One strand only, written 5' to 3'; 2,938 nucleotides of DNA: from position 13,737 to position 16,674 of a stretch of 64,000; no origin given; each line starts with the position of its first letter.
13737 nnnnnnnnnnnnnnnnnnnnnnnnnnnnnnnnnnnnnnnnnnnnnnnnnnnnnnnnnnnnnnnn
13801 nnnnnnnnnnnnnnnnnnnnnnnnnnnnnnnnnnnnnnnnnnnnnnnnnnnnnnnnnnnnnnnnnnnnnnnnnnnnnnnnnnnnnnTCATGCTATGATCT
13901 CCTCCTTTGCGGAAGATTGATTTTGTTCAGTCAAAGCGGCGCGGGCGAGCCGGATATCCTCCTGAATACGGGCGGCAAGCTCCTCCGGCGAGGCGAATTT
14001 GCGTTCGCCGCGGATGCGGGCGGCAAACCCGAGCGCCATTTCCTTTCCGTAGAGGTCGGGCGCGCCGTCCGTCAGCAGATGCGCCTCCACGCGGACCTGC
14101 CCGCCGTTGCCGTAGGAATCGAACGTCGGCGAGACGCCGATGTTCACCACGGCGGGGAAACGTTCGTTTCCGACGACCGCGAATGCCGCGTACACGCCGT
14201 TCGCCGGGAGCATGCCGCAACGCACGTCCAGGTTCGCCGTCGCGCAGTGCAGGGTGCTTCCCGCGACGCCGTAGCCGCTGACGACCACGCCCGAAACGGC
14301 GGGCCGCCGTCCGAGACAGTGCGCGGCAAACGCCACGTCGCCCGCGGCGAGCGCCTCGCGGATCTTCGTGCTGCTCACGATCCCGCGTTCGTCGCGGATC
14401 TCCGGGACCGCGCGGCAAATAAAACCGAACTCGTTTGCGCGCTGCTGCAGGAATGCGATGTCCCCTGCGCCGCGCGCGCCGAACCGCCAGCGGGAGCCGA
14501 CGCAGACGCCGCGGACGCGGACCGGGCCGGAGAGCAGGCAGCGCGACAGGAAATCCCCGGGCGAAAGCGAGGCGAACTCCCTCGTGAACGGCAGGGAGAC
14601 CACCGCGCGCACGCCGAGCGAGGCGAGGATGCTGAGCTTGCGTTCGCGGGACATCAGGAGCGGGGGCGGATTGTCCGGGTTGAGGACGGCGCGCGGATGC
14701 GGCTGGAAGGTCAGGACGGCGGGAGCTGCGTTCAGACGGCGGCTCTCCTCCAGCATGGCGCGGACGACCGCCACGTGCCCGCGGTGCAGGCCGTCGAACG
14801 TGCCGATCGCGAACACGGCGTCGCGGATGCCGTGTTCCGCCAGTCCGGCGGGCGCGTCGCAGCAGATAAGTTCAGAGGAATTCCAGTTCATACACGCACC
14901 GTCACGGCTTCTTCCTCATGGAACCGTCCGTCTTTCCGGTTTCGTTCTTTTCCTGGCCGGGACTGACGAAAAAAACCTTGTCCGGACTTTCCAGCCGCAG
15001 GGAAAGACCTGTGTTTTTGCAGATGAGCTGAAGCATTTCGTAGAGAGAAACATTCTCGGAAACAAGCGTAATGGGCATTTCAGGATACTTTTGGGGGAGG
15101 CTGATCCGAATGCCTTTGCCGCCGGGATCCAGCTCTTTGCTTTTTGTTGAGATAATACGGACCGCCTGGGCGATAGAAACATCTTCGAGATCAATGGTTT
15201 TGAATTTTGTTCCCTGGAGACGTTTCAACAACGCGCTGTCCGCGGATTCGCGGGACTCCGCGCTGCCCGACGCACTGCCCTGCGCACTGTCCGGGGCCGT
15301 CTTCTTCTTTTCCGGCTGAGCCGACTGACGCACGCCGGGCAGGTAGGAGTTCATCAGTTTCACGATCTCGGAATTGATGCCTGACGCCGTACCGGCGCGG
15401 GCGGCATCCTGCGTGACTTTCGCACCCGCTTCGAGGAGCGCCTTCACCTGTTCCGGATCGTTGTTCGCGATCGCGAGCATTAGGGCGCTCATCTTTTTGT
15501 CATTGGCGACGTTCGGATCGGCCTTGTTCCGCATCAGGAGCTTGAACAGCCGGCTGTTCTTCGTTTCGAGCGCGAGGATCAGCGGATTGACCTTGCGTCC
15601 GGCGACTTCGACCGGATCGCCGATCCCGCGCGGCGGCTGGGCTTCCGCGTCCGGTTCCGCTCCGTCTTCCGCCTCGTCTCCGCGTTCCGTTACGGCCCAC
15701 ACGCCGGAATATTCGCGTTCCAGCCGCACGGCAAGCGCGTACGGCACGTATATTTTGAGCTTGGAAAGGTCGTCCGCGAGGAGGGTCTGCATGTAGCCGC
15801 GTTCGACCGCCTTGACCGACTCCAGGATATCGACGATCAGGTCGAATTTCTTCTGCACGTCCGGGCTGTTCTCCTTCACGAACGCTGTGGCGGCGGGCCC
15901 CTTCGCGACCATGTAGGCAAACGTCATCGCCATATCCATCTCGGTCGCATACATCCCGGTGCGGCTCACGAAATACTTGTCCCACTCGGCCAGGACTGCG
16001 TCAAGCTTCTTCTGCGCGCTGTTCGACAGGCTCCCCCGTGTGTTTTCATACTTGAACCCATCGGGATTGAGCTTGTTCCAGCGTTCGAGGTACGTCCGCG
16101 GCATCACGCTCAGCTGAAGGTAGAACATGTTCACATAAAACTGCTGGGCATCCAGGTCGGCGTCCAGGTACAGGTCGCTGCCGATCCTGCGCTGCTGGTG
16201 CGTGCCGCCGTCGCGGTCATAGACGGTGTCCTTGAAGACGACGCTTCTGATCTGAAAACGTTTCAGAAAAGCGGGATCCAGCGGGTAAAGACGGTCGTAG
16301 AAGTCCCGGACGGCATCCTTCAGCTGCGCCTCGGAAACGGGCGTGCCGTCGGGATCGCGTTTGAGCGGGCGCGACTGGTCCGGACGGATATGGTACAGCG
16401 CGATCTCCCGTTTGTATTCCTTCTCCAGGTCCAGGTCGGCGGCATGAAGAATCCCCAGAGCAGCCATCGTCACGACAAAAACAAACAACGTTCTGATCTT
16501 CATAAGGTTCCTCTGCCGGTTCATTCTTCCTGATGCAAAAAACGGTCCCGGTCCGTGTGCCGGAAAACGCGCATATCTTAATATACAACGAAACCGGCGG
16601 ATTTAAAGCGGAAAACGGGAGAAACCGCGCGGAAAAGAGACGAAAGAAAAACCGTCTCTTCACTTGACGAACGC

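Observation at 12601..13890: Membrane-spanning MerR-type HTH protein with a ~240-aa extracytoplasmic coiled coil: a DNA-to-envelope tether or an unusual transmembrane regulator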

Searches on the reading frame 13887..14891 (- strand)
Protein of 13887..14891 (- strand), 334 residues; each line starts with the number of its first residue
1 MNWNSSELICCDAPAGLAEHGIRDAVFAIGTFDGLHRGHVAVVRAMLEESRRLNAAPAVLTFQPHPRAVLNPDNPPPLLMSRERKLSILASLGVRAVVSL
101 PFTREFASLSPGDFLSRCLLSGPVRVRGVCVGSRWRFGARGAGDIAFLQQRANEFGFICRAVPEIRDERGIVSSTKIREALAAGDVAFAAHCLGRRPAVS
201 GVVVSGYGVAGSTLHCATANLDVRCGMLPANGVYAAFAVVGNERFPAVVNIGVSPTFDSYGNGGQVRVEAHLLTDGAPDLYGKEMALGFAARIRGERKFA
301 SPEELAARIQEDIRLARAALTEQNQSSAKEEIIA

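Call 3: search_protein_families(library=pfam, proteins=[window:13887-14891:-], max_evalue=0.1)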
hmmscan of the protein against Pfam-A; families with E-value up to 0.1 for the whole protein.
window:13887-14891:- (334 aa): 3 families
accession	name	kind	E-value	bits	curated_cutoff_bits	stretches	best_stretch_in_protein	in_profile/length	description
PF06574.18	FAD_syn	-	1.1e-40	139.5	27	1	23-175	6-157/158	FAD synthetase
PF01687.23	Flavokinase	-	4.6e-30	104.8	19.6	1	193-319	1-123/124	Riboflavin kinase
PF01467.32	CTP_transf_like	-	0.031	14.9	21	0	28-49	2-23/133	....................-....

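Call 4: search_protein_families(library=ncbifam, proteins=[window:13887-14891:-], max_evalue=0.1)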
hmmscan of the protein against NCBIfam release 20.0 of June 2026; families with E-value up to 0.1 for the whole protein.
window:13887-14891:- (334 aa): 11 families
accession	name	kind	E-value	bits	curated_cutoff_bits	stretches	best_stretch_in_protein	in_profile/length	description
NF004160.0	PRK05627.1-3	equivalog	5.1e-78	262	295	1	22-324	14-323/325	bifunctional riboflavin kinase/FAD synthetase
NF004159.0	PRK05627.1-2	equivalog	1.3e-69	234.8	306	1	24-330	16-317/326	bifunctional riboflavin kinase/FAD synthetase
NF004162.0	PRK05627.1-5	equivalog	4.1e-63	213.6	241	1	25-322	15-301/304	bifunctional riboflavin kinase/FAD synthetase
NF004163.0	PRK05627.1-6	equivalog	1.8e-62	211.3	315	1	22-324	15-311/313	bifunctional riboflavin kinase/FAD synthetase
TIGR00083.1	ribF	equivalog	2.1e-60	204.6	184.35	1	27-320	2-289/290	riboflavin biosynthesis protein RibF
NF004161.0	PRK05627.1-4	equivalog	2.7e-51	174.5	461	1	12-326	7-317/324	bifunctional riboflavin kinase/FAD synthetase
NF004158.0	PRK05627.1-1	equivalog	9.8e-39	133.5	396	1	23-317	16-301/304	bifunctional riboflavin kinase/FAD synthetase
NF005518.0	PRK07143.1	equivalog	1.2e-16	61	232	1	23-254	15-223/281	hypothetical protein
NF045965.1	RibF_rel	equivalog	2.9e-16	59.7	200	1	22-253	11-226/279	FAD synthase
TIGR00125.1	cyt_tran_rel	domain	0.00015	21.9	27.7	1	26-66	2-42/65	adenylyltransferase/cytidyltransferase family protein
TIGR02199.1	rfaE_dom_II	equivalog_domain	0.079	12.8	181.5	0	24-49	12-37/144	D-glycero-beta-D-manno-heptose 1-phosphate adenylyltransferase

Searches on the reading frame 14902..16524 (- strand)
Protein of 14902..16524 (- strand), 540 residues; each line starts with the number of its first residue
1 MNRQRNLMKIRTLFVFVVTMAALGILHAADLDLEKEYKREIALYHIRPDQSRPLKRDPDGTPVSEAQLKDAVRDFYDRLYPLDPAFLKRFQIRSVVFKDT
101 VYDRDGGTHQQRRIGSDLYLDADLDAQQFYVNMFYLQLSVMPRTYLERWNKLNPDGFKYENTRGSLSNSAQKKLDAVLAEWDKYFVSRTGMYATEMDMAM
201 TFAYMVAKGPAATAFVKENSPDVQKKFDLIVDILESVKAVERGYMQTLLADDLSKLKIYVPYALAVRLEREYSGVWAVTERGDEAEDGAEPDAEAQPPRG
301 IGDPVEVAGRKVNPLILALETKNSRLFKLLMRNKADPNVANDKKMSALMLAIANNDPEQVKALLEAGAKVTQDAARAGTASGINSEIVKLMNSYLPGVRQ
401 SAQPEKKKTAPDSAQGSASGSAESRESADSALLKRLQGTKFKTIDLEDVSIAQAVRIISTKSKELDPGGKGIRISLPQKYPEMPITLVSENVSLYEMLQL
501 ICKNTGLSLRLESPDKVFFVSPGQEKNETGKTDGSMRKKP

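Call 3: search_protein_families(library=pfam, proteins=[window:14902-16524:-], max_evalue=0.1)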
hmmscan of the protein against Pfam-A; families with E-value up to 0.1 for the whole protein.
window:14902-16524:- (540 aa): 5 families
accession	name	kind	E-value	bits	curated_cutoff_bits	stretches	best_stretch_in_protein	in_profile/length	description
PF12796.13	Ank_2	-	9.4e-08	33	27.3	1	311-372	29-88/90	Ankyrin repeats (3 copies)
PF00023.36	Ank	-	7.5e-07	29.6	21.1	1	345-371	3-29/33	Ankyrin repeat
PF13857.12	Ank_5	-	0.0001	23.1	27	1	335-368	7-42/56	Ankyrin repeats (many copies)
PF13606.12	Ank_3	-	0.0014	19.4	22.3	0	345-370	3-28/30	Ankyrin repeat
PF13637.12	Ank_4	-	0.0035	18.1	22.7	1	326-364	12-50/50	Ankyrin repeats (many copies)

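Call 4: search_protein_families(library=ncbifam, proteins=[window:14902-16524:-], max_evalue=0.1)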
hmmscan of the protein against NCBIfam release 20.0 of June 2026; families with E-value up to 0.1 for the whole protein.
window:14902-16524:- (540 aa): 6 families
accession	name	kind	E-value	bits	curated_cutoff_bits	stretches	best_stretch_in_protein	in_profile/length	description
NF042912.1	Amuc_1098_fam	equivalog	3.2e-08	32.1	750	1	405-512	226-347/805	Amuc_1098 family type IV pilus outer membrane protein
NF043029.1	T4SS_AnkY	equivalog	0.00042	18.9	600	1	315-391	462-540/543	Dot/Icm T4SS effector AnkY/LegA9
TIGR00870.1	trp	subfamily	0.00081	17.6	498.75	1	344-377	131-161/747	transient-receptor-potential calcium channel protein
NF041931.2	MzaA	equivalog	0.001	18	800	1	317-434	8-124/726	MZA anti-phage system associated sigma-70 family RNA polymerase sigma factor MzaA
NF043023.1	T4SS_AnkH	equivalog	0.0011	17.8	600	1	307-371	63-125/467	Dot/Icm T4SS effector AnkH/LegA3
NF043022.1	T4SS_AnkG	equivalog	0.069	11.9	500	0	320-356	412-448/455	Dot/Icm T4SS effector AnkG/AnkZ/LegA7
